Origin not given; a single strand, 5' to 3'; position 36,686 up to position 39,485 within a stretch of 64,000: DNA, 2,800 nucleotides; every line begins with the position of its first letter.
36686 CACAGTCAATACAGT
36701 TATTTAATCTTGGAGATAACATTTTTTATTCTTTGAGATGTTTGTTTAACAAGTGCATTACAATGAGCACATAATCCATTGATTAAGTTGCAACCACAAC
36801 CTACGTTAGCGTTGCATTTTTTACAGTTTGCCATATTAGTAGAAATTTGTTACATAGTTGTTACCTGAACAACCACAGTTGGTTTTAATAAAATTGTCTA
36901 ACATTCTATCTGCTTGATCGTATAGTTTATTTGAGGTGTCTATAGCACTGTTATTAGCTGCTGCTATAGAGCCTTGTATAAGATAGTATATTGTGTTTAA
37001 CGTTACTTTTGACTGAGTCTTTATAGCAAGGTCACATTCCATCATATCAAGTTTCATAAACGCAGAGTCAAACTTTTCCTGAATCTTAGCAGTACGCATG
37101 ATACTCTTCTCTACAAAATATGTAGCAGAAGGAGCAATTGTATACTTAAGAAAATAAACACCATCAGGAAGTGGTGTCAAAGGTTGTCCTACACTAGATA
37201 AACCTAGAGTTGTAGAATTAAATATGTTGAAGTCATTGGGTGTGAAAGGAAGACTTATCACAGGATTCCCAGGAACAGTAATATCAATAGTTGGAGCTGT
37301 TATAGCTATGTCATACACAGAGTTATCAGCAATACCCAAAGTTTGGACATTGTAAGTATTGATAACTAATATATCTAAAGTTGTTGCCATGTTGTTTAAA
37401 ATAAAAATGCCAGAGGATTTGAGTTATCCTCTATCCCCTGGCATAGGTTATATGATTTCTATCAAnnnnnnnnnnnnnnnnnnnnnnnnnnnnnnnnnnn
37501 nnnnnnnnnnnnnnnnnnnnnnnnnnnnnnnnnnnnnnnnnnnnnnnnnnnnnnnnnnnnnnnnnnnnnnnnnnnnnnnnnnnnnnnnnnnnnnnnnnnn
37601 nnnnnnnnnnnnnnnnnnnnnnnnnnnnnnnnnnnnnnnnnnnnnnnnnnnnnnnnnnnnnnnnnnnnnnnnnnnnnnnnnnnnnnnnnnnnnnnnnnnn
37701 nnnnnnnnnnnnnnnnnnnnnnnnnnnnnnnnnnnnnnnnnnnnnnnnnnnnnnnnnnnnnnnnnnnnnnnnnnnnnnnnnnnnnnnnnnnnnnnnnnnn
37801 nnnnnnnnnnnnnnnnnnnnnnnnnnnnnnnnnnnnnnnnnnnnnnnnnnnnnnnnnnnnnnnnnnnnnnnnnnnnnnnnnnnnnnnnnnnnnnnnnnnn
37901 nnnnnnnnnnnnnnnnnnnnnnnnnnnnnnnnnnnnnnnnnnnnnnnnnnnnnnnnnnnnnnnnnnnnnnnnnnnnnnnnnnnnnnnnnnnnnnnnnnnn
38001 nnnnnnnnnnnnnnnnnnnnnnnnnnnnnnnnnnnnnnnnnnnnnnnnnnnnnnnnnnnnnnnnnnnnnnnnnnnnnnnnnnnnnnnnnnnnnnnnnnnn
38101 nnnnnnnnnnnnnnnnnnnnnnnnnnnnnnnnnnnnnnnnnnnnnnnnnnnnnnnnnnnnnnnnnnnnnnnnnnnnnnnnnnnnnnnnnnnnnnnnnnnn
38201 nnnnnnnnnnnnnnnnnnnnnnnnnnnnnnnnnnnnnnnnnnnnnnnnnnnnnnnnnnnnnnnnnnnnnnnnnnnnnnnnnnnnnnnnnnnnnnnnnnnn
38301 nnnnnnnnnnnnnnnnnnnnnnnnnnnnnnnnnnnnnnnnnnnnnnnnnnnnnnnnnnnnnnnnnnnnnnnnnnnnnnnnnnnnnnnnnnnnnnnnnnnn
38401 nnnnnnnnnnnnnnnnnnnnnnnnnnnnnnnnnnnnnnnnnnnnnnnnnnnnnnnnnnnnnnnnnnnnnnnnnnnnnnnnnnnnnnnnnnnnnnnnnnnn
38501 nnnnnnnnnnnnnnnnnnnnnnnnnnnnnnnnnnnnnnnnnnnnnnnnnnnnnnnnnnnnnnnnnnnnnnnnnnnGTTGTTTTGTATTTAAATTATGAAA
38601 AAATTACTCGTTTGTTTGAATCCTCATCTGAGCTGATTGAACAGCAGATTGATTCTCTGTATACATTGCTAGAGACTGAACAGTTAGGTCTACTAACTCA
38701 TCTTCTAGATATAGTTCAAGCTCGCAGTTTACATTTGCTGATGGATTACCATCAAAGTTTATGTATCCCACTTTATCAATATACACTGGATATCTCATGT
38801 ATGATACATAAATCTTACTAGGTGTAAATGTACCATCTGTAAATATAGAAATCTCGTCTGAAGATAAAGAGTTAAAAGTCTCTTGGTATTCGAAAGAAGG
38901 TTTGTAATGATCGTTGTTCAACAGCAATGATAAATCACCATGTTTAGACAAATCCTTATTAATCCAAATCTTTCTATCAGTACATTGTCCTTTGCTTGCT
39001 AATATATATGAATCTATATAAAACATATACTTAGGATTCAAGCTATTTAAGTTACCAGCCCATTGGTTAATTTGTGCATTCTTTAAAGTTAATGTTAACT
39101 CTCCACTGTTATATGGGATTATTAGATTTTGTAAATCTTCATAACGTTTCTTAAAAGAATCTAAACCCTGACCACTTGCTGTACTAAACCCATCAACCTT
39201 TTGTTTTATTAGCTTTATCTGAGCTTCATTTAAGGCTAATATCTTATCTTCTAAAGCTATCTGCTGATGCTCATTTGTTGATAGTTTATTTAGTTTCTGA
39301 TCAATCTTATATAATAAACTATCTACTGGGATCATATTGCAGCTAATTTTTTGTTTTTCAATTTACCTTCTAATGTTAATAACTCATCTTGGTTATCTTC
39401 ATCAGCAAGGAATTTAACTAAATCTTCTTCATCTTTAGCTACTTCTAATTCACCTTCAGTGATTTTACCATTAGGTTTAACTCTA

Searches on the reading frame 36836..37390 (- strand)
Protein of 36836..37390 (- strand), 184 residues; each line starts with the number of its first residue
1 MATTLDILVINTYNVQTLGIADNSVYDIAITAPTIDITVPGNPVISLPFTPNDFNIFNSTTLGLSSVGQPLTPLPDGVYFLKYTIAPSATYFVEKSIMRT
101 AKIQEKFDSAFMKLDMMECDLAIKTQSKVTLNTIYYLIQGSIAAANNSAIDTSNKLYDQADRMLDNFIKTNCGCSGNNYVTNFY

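Call 30: search_protein_families(library=phrogs, proteins=[window:36836-37390:-], max_evalue=0.00001)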
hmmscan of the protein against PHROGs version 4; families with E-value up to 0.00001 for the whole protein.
window:36836-37390:- (184 aa): 1 family
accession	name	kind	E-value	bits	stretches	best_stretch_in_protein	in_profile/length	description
phrog_31752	-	head and packaging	6.5e-10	40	1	5-169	8-169/171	virion structural protein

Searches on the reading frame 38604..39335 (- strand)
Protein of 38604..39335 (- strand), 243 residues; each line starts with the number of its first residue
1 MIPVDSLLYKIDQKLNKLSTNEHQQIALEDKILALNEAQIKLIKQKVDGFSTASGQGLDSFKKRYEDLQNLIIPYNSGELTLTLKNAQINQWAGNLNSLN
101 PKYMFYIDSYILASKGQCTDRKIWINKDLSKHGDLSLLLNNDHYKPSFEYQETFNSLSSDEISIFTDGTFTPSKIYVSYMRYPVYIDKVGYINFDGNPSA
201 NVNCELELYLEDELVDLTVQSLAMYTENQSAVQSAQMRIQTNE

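Call 30: search_protein_families(library=phrogs, proteins=[window:38604-39335:-], max_evalue=0.00001)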
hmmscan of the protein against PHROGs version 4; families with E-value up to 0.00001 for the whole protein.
window:38604-39335:- (243 aa): 1 family
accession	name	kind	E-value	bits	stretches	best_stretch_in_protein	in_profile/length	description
phrog_15924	-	unknown function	2.4e-06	28.3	1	92-220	80-211/235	-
